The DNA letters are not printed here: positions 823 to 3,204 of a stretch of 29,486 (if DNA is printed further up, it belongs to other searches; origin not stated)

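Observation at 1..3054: Degenerate 5'-nucleotidase-like periplasmic protein co-transcribed with, and overlapping, a sensor histidine kinase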

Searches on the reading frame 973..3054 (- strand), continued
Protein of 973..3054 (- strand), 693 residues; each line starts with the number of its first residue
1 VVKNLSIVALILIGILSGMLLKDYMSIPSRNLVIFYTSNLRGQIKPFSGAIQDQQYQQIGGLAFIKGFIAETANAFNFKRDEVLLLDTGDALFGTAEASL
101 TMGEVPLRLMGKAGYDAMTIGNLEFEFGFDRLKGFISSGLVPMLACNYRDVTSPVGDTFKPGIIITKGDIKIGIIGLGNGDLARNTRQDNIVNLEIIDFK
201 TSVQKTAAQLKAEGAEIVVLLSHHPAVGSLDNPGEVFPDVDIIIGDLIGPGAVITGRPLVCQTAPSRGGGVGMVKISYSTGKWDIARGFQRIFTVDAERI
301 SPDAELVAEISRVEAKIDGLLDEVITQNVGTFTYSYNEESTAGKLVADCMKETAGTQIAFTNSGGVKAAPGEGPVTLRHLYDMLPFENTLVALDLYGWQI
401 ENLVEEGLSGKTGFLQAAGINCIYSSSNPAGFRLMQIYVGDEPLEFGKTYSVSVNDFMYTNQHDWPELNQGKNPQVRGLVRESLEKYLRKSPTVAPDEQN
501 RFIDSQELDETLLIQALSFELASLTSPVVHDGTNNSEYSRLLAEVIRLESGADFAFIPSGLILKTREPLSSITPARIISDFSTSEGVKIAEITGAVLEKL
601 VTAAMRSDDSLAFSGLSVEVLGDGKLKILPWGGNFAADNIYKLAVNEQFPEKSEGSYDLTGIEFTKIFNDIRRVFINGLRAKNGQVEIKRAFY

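Call 15: find_encoding_contigs(protein=P0060, flank=8000, max_places=2)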
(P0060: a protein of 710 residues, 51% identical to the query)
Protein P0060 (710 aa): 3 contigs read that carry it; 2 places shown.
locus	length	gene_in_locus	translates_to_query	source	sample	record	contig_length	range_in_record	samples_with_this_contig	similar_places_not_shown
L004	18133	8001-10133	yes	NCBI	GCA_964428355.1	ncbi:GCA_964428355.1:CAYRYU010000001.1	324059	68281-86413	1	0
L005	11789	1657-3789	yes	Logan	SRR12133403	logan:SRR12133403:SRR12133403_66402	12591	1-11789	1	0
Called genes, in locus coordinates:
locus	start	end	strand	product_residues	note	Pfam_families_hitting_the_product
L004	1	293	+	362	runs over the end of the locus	-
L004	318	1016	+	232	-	PF01027:Bax1-I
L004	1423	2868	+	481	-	PF07719:TPR_2 (faint), PF14559:TPR_19 (faint), PF00515:TPR_1 (faint), PF13371:TPR_9 (faint), PF13428:TPR_14 (faint)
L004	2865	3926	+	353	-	PF06050:HGD-D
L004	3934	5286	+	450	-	PF08486:SpoIID (weak)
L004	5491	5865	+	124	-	PF03091:CutA1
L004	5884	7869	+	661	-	PF00580:UvrD-helicase, PF13245:AAA_19, PF13604:AAA_30 (faint), PF13361:UvrD_C, PF13538:UvrD_C_2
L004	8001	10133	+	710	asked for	PF02872:5_nucleotid_C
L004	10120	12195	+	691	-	PF00672:HAMP, PF01590:GAF, PF13185:GAF_2, PF13492:GAF_3, PF00990:GGDEF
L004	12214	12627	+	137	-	PF00892:EamA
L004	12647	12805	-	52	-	-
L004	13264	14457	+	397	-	PF01979:Amidohydro_1, PF07969:Amidohydro_3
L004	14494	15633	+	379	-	PF07969:Amidohydro_3 (weak), PF01979:Amidohydro_1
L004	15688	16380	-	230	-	PF06508:QueC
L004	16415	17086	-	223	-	PF00702:Hydrolase, PF13419:HAD_2 (weak)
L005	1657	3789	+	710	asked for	PF02872:5_nucleotid_C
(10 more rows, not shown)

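Call 18: search_solved_structures(query=window:973-3054:-, max_evalue=1e-16, show_alignments=5)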
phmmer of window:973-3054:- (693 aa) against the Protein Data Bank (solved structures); distinct sequences matched with E-value up to 1e-16: 7.
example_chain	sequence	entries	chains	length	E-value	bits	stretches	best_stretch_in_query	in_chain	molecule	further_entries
3ivd_A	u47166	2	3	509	2.6e-39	138.2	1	29-499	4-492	Nucleotidase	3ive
2z1a_A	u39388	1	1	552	3e-32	114.9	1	264-476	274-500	5'-nucleotidase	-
3ztv_A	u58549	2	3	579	3.5e-18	68.4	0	59-244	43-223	NAD NUCLEOTIDASE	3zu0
1oi8_A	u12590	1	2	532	6e-17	64.3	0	77-224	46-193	PROTEIN USHA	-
1ho5_A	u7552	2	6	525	6.1e-17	64.3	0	77-224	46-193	5'-NUCLEOTIDASE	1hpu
1hp1_A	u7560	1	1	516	6.2e-17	64.2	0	77-224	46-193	5'-NUCLEOTIDASE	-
1ush_A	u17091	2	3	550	7e-17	64.1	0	76-224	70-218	5'-NUCLEOTIDASE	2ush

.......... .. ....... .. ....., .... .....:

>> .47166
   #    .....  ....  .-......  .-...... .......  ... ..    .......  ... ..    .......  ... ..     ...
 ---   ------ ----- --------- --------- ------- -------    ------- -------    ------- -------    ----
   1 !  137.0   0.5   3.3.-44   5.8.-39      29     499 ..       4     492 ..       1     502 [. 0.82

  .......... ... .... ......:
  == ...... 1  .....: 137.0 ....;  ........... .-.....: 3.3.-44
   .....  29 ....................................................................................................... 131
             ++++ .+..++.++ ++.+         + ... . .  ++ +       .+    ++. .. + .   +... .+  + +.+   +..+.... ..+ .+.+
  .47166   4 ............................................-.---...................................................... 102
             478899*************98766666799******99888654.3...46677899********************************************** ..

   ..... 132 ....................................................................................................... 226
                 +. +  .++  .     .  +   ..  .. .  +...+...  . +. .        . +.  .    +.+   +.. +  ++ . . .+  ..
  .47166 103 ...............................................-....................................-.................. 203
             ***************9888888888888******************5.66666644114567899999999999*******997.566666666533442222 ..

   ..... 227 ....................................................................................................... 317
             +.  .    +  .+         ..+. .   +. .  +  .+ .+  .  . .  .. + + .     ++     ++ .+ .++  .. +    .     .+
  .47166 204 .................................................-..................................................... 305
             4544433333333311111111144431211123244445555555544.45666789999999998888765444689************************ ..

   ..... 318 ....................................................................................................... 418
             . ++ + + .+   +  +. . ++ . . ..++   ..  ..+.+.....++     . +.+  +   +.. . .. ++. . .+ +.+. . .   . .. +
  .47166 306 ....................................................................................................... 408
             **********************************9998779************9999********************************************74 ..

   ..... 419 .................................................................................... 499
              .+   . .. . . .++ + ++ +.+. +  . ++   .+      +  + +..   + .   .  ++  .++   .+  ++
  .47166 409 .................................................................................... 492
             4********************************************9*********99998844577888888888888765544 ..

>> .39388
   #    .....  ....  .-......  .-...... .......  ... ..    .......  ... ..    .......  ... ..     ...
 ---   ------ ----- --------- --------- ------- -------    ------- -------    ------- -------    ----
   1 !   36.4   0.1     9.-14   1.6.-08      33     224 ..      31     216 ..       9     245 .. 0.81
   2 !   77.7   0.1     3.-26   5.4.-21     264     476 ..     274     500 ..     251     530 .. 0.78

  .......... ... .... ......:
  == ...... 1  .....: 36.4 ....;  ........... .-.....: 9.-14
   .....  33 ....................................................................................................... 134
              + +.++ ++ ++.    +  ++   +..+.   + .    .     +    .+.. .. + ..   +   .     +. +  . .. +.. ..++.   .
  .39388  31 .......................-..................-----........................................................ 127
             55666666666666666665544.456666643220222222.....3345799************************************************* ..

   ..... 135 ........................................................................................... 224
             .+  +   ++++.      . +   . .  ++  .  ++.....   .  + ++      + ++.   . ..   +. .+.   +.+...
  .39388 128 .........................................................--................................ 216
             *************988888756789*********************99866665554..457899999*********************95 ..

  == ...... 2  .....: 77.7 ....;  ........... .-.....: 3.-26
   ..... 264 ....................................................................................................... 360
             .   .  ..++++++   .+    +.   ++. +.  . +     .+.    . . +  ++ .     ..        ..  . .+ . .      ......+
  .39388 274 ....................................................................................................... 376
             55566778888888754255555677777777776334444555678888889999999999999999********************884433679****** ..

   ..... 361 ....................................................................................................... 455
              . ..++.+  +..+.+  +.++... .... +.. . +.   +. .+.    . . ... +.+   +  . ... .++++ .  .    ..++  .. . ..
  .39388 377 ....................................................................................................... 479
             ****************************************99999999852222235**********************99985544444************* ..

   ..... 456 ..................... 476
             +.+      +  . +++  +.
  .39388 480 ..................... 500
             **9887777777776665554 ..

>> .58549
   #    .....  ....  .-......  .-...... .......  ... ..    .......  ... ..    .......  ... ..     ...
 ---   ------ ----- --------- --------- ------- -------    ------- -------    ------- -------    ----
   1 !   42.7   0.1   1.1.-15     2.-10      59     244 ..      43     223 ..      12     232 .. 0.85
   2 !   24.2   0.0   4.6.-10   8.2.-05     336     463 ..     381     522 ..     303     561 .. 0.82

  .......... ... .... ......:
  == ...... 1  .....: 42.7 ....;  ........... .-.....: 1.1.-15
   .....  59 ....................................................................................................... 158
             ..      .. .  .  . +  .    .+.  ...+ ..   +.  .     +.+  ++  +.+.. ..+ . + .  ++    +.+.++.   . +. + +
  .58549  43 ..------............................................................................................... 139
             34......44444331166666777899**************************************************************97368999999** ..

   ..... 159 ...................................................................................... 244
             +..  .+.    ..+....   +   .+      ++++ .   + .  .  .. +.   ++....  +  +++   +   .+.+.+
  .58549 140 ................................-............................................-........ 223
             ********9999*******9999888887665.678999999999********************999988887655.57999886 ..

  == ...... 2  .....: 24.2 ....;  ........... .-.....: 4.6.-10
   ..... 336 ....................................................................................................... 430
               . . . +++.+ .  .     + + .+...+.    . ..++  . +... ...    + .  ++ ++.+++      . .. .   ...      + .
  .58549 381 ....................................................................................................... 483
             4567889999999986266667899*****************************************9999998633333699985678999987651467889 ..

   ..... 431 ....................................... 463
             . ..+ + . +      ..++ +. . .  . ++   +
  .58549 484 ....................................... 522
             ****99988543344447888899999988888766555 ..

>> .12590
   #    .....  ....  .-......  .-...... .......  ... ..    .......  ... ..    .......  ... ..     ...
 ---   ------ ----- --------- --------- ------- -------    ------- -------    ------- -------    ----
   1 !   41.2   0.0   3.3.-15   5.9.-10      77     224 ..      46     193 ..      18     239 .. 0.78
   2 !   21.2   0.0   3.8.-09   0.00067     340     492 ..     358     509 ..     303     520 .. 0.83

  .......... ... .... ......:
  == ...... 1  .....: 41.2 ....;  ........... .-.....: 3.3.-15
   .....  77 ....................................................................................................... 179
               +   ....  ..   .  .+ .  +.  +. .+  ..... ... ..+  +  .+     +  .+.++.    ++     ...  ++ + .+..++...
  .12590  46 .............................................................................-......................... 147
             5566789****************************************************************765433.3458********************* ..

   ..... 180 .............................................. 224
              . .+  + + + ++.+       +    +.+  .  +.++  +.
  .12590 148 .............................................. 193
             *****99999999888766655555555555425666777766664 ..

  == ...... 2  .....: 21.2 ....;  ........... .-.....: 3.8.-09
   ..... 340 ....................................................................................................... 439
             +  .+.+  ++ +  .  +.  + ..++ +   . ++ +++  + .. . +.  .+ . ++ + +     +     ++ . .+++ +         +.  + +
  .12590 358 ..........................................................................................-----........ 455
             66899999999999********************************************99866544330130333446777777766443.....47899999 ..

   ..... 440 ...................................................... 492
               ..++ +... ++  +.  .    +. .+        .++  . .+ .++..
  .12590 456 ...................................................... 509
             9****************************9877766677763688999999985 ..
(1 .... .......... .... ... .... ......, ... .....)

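Call 26: find_related_loci(query=A2, collection=genome_contigs, flank=6000)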
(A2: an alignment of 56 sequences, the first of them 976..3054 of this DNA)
Query A2 (693 aa) in genome_contigs; peptide patterns used: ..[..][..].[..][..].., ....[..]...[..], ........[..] (x = any residue, [..] = any of these).
330 stretches matched a pattern; 135 encode a relative of the query (tblastn E <= 1e-3); the best 80 are kept; 77 distinct loci.
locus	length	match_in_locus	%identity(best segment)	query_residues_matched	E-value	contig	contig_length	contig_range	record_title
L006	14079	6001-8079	83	1-693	0e+0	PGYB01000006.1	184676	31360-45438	MAG: Candidatus Riflebacteria bacterium HGW-Riflebacteria-1 bjp_ig2103_scaffold_33, whole genome shotgun sequence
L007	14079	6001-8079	78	1-693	0e+0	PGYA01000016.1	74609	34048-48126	MAG: Candidatus Riflebacteria bacterium HGW-Riflebacteria-2 bjp_ig2102_scaffold_307, whole genome shotgun sequence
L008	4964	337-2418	70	1-693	0e+0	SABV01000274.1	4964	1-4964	MAG: Erysipelotrichia bacterium isolate INTA.CYC.134 contig-100_16145, whole genome shotgun sequence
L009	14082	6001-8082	68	1-693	0e+0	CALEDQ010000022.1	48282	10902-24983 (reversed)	MAG TPA_asm: uncultured bacterium isolate SRR3330203_bin.17_CONCOCT_v1.1_MAG genome assembly, contig: ERZ724088.655, who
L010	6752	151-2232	68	1-693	0e+0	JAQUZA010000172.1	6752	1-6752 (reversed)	MAG: Candidatus Riflebacteria bacterium isolate STD2_25 NODE_47220_length_6752_cov_2.539774_Sandtown_D2, whole genome sh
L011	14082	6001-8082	67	1-693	0e+0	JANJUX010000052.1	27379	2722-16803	MAG: Candidatus Riflebacteria bacterium isolate RXS2_metabat.bin.35 RXS2_k141_42377, whole genome shotgun sequence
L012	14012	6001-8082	68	1-693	0e+0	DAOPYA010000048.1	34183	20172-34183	MAG TPA_asm: Candidatus Rifleibacterium sp. isolate AMR_MDS_1326 NODE_1191_length_34183_cov_5.358914, whole genome shotg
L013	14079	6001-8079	68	1-693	0e+0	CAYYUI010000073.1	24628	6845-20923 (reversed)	MAG TPA_asm: uncultured bacterium isolate SRP192927_co1_848 genome assembly, contig: NODE_3793_length_24628_cov_9.353152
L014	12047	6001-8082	65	1-693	0e+0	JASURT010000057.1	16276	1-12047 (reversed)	MAG: Candidatus Ozemobacter sp. isolate DJKA78_ANT-KO_bin.22 scaffold_873, whole genome shotgun sequence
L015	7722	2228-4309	65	1-693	0e+0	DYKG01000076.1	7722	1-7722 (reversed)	MAG TPA_asm: Candidatus Methylomirabilis sp. isolate SulCav_AS07-7_4_47_145 SulCav_AS07_7_8974_length_7722_cov_78_246120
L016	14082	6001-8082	64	1-693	0e+0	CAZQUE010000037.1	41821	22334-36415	MAG TPA_asm: uncultured bacterium isolate SRP304446_co1_153 genome assembly, contig: NODE_620_length_41821_cov_10.017047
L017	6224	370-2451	64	1-693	0e+0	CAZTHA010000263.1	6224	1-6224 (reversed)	MAG TPA_asm: uncultured bacterium isolate binchicken_co108_60 genome assembly, contig: NODE_26133_length_6224_cov_4.6150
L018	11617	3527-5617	59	1-693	0e+0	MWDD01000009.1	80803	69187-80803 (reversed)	MAG: bacterium ADurb.Bin157 isolate ADurb.Bin157 BWY02_contig000009, whole genome shotgun sequence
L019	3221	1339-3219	64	1-626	0e+0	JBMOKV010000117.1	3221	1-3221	MAG: Candidatus Rifleibacteriota bacterium isolate Betzabe_MAG007 MAG007_117, whole genome shotgun sequence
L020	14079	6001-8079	79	1-693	0e+0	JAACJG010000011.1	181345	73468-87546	MAG: Candidatus Rifleibacterium amylolyticum isolate CH46 Scaffold11, whole genome shotgun sequence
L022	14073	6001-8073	54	1-693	0e+0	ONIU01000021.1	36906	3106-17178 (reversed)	uncultured bacterium isolate RUG334 genome assembly, contig: scaffold_868, whole genome shotgun sequence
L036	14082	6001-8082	48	1-693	0e+0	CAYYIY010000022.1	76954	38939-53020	MAG TPA_asm: uncultured bacterium isolate binchicken_co135_188 genome assembly, contig: NODE_749_length_76954_cov_3.4869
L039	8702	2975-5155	43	1-693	0e+0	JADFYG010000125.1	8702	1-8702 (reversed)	MAG: Candidatus Riflebacteria bacterium isolate nDJH6bin19 nDJH6_bin19_NODE_125_length_8702_cov_2.473353, whole genome s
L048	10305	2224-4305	41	1-693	2e-179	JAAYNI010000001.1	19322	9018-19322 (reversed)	MAG: Candidatus Riflebacteria bacterium isolate AS21ysBPME_135 2300_AS21, whole genome shotgun sequence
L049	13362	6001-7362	25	32-477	8e-28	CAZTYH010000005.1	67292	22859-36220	MAG TPA_asm: uncultured Verrucomicrobiota bacterium isolate SRP241326_co1_344 genome assembly, contig: NODE_738_length_6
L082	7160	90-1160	25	153-501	8e-15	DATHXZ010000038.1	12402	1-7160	MAG TPA_asm: Chthoniobacterales bacterium isolate SMAG_U16198 k141_365386, whole genome shotgun sequence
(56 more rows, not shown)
